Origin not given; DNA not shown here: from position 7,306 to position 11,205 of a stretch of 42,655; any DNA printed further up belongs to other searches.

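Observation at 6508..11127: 1539-aa secreted mosaic protein built from eukaryote-type modules (tectonin-like propeller plus three farnesoic-acid-methyltransferase-N-like domains)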

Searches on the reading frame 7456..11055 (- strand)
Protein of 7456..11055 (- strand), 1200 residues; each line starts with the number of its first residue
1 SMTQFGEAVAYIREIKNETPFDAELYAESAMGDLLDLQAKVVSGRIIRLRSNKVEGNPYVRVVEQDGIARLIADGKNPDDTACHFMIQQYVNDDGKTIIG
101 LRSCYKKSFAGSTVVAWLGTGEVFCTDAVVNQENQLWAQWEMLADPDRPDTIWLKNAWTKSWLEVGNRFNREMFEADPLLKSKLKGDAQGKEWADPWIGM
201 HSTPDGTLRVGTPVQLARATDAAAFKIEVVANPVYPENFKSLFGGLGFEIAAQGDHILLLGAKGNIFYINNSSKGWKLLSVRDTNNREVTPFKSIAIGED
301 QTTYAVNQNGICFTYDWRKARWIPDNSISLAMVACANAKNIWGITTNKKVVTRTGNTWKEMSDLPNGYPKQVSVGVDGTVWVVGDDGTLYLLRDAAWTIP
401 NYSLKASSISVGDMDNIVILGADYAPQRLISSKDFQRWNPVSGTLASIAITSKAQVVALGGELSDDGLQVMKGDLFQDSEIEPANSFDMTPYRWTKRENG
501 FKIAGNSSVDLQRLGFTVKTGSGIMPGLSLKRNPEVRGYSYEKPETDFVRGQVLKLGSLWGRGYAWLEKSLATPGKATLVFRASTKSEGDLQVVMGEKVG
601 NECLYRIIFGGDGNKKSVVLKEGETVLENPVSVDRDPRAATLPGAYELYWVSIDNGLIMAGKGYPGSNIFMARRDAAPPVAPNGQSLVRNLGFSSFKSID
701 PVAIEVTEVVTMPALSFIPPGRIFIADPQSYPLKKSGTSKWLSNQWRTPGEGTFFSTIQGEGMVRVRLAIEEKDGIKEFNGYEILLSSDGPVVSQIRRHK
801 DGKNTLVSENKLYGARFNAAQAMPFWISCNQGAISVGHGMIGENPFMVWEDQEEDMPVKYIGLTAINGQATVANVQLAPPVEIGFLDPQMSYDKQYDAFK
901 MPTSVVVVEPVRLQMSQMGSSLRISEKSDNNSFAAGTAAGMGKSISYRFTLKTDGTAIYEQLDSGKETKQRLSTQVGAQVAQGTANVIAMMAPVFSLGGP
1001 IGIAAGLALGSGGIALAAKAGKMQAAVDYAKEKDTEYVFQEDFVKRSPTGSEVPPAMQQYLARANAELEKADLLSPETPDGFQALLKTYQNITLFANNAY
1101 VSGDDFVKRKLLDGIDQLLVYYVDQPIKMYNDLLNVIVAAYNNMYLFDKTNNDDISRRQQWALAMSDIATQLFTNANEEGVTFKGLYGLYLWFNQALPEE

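Call 34: search_protein_representatives(protein=window:7456-11055:-)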
Query: 1200 residues. Proteins with E-value up to 0.001 (for the whole library): 320; up to 1e-10: 135; up to 1e-30: 85. The best 150 are listed.
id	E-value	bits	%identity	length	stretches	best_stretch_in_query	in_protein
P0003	0.0e+00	1667.5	57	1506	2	1-1200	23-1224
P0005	7.9e-177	606.5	36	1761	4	351-1193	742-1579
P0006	6.2e-78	278.9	30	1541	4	512-1198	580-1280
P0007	3.0e-74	266.8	28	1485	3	535-1199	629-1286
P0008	4.4e-73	262.9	30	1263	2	516-1199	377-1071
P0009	2.0e-69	250.8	30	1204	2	525-1199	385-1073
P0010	4.2e-69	249.7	29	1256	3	531-1199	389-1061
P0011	1.2e-66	241.6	28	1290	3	510-1199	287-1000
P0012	2.3e-66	240.6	32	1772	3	530-1193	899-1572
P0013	1.9e-63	231.0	26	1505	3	546-1194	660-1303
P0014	3.1e-63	230.3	28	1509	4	550-1193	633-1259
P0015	9.9e-62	225.3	29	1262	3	530-1198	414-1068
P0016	2.9e-61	223.7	29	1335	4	528-775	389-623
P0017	4.8e-61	223.0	28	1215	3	529-1174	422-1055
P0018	6.9e-61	222.5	28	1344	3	291-979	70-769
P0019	7.2e-61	222.4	29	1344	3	530-1197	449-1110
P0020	1.6e-60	221.2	28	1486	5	526-991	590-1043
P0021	1.8e-60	221.1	29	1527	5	321-960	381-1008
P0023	6.7e-60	219.2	29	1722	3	526-1194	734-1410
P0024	2.4e-59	217.4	30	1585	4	535-1195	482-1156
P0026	6.7e-58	212.6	28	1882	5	522-1028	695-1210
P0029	3.6e-57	210.2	29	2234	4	508-761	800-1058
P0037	1.7e-52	194.7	31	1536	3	733-1200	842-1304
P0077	8.6e-34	132.8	27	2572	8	563-872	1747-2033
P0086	6.4e-32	126.5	27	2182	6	820-963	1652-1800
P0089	2.7e-30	121.1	27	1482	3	535-1200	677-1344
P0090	4.1e-30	120.6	25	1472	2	508-1200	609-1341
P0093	2.2e-28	114.9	23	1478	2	535-1200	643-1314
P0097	3.9e-25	104.1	96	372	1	1144-1200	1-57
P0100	6.1e-22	93.5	31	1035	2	513-789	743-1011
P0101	3.9e-21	90.8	32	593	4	329-459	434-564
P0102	4.2e-21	90.7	33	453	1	517-678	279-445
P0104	9.0e-21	89.6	29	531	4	294-443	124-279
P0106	9.7e-20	86.2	32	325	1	523-732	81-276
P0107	1.9e-19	85.2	35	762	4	290-402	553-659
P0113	2.0e-16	75.2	33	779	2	542-697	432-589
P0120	9.2e-15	69.7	32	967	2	561-676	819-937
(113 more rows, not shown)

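Call 35: list_cluster_members(proteins=[P0005, P0006, P0007, P0008, P0009, P0010, P0011, P0012, P0013, P0014])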
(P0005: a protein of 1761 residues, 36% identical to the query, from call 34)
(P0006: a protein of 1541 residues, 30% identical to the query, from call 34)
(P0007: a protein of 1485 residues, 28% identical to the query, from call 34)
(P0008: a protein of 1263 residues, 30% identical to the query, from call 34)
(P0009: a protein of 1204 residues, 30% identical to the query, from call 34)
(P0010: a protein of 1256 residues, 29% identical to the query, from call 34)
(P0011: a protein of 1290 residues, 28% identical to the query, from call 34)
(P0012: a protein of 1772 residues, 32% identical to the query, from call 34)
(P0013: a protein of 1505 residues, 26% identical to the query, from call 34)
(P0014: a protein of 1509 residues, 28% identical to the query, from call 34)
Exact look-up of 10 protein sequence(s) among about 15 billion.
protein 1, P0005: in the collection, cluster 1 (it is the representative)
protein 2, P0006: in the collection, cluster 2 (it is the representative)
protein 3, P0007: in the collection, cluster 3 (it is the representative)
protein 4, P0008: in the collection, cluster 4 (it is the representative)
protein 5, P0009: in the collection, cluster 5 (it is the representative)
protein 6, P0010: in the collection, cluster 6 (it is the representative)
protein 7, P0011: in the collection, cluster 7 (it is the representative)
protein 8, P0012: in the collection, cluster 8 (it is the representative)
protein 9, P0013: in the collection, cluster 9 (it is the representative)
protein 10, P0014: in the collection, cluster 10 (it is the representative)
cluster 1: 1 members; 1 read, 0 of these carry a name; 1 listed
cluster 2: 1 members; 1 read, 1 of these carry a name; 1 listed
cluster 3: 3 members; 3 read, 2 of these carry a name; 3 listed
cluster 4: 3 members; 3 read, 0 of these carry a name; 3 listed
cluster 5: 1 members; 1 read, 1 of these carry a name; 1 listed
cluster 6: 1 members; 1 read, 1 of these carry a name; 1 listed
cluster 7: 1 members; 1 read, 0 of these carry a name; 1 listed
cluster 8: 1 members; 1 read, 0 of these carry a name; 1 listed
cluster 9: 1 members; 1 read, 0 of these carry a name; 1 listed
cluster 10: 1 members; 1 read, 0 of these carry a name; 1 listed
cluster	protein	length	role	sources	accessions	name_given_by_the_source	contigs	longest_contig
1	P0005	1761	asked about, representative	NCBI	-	-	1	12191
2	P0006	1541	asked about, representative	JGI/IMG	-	hypothetical protein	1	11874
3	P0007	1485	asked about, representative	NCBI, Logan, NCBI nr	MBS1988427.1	hypothetical protein JST56_05550 [Candidatus Dependentiae bacterium] | hypothetical protein [Candidatus Dependentiae bacterium]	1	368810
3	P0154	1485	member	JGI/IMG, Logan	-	hypothetical protein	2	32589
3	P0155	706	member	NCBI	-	-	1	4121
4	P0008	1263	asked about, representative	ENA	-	-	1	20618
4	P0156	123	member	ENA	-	-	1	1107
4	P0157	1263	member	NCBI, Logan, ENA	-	-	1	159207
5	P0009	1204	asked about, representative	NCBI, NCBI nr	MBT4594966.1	hypothetical protein HOD08_03755, partial [bacterium] | hypothetical protein [bacterium]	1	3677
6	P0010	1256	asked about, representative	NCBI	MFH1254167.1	MAG: hypothetical protein V1646_01910 [bacterium]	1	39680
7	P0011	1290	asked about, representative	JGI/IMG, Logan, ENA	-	-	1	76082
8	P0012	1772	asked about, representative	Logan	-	-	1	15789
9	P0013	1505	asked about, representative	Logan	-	-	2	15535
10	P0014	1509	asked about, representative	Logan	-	-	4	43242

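Call 56: list_cluster_members(proteins=[P0015, P0017, P0018, P0019, P0020, P0021, P0023, P0024, P0026, P0029])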
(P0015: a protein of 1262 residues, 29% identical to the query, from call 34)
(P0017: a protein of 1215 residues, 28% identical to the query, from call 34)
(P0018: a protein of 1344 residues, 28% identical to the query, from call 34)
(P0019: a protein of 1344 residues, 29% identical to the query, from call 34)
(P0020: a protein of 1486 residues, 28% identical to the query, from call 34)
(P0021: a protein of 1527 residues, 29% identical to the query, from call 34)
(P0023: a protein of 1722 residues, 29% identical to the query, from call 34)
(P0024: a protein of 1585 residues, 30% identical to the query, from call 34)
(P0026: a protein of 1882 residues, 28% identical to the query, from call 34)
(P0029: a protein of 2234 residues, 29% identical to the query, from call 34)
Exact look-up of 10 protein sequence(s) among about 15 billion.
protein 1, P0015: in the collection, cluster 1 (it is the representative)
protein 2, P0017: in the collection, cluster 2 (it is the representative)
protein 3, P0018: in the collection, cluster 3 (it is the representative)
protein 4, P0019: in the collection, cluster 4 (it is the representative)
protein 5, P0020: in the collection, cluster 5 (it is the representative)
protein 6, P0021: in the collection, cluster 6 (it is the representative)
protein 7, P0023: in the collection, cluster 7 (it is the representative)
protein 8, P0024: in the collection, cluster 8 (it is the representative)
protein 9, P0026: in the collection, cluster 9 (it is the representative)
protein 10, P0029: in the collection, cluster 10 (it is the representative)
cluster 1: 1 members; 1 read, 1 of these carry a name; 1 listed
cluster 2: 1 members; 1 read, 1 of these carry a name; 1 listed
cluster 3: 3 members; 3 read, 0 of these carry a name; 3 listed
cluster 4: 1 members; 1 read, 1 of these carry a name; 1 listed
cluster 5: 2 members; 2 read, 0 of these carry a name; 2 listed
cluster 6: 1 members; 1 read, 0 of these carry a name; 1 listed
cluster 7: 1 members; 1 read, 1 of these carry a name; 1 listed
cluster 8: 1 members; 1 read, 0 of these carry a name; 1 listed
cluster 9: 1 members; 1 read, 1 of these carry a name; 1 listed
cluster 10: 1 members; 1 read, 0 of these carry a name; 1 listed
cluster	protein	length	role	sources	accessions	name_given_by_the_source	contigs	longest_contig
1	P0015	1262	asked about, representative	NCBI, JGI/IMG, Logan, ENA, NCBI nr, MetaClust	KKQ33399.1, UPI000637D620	MAG: hypothetical protein US49_C0001G0079 [candidate division TM6 bacterium ... | status=active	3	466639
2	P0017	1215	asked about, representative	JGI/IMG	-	hypothetical protein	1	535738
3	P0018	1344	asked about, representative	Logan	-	-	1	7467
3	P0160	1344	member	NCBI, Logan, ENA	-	-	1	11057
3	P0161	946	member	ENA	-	-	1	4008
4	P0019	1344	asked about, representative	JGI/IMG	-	hypothetical protein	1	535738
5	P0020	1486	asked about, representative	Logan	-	-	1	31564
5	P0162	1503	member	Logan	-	-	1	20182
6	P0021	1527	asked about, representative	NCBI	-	-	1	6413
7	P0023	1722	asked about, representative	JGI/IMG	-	hypothetical protein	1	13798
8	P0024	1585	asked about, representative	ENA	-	-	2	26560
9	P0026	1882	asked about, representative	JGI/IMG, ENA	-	hypothetical protein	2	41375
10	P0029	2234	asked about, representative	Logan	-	-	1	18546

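Call 78: find_encoding_contigs(protein=P0007, flank=8000, max_places=2)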
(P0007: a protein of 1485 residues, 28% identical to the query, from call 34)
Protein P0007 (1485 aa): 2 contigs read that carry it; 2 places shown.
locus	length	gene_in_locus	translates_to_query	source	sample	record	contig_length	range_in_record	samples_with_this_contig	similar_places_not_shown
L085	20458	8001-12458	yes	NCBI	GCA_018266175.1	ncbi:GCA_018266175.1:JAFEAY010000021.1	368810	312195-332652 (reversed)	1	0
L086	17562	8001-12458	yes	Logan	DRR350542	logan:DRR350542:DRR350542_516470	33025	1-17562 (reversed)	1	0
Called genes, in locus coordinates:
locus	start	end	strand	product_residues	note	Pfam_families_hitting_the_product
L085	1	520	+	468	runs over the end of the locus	PF19295:SufBD_N, PF01458:SUFBD_core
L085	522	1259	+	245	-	PF01458:SUFBD_core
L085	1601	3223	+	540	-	PF00023:Ank (faint), PF13606:Ank_3 (faint), PF13637:Ank_4 (faint), PF12796:Ank_2, PF13857:Ank_5 (weak)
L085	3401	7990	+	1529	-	PF19193:Tectonin, PF12248:Methyltransf_FA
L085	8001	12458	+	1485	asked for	PF19193:Tectonin, PF12248:Methyltransf_FA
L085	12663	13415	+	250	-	PF00406:ADK, PF13207:AAA_17, PF13238:AAA_18 (weak), PF13671:AAA_33 (weak)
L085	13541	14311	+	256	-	PF07894:SACK1 (weak), PF13091:PLDc_2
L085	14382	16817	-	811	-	PF02518:HATPase_c, PF00204:DNA_gyraseB, PF01751:Toprim, PF21249:GyrB_hook (weak), PF00986:DNA_gyraseB_C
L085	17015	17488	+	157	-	PF00383:dCMP_cyt_deam_1, PF14437:MafB19-deam, PF14439:Bd3614-deam (weak)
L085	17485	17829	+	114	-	PF01258:zf-dskA_traR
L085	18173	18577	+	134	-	PF00380:Ribosomal_S9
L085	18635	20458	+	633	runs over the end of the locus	PF13522:GATase_6, PF13537:GATase_7, PF01380:SIS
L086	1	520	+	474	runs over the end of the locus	PF19295:SufBD_N, PF01458:SUFBD_core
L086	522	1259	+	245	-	PF01458:SUFBD_core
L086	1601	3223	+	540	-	PF00023:Ank (faint), PF13606:Ank_3 (faint), PF13637:Ank_4 (faint), PF12796:Ank_2, PF13857:Ank_5 (weak)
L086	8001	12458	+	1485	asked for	PF19193:Tectonin, PF12248:Methyltransf_FA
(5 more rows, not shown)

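Call 79: find_encoding_contigs(protein=P0017, flank=8000, max_places=2)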
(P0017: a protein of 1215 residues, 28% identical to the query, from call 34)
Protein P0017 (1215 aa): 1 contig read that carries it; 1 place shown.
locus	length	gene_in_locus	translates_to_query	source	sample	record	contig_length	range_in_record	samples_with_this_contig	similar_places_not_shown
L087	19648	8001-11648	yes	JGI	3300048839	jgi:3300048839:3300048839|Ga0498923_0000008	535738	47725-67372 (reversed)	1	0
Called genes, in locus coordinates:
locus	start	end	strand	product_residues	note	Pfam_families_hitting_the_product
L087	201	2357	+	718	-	PF00149:Metallophos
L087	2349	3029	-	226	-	PF02578:Cu-oxidase_4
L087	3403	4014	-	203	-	PF01300:Sua5_yciO_yrdC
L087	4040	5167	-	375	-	-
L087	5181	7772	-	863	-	-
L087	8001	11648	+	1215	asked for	PF12248:Methyltransf_FA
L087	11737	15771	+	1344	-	PF12248:Methyltransf_FA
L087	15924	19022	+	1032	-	-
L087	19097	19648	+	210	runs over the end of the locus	-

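Call 80: list_cluster_members(proteins=[P0077, P0086, P0100, P0101, P0102, P0104, P0106, P0107, P0113, P0120])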
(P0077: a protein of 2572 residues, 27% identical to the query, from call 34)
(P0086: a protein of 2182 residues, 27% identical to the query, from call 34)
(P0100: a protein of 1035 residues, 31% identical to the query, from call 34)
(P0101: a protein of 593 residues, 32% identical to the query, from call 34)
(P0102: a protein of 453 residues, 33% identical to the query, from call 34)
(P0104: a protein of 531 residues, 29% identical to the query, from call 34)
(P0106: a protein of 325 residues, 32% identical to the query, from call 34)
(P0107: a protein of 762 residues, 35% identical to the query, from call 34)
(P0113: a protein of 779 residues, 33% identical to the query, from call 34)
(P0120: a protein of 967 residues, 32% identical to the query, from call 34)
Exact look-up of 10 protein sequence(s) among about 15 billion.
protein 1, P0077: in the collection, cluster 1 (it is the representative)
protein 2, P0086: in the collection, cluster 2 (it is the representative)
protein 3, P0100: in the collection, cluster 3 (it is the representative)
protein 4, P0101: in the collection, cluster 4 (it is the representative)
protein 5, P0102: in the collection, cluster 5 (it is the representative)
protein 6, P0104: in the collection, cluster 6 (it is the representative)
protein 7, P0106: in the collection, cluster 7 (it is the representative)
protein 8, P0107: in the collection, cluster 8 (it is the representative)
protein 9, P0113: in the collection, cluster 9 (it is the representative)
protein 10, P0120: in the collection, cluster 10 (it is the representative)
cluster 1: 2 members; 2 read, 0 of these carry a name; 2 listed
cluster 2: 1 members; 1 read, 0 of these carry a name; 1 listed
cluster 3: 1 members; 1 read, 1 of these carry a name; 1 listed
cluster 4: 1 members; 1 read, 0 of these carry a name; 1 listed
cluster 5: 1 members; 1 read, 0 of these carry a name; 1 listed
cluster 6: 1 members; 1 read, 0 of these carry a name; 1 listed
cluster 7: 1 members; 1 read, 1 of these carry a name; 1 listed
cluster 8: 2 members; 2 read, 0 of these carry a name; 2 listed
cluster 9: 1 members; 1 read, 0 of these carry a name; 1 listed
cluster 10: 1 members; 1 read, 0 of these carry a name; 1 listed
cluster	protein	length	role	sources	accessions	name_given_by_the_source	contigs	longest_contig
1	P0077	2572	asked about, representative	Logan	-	-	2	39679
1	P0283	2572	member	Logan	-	-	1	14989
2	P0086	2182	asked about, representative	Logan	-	-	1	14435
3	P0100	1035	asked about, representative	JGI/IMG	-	hypothetical protein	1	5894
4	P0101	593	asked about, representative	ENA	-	-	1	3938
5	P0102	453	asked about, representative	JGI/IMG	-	-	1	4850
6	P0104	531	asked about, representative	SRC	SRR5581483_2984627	-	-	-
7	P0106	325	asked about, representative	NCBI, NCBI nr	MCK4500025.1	hypothetical protein KAU11_05970, partial [Candidatus Babeliales bacterium] | hypothetical protein [Candidatus Babeliales bacterium]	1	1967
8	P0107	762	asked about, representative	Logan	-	-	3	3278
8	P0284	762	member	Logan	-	-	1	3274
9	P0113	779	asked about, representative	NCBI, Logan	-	-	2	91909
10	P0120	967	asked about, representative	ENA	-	-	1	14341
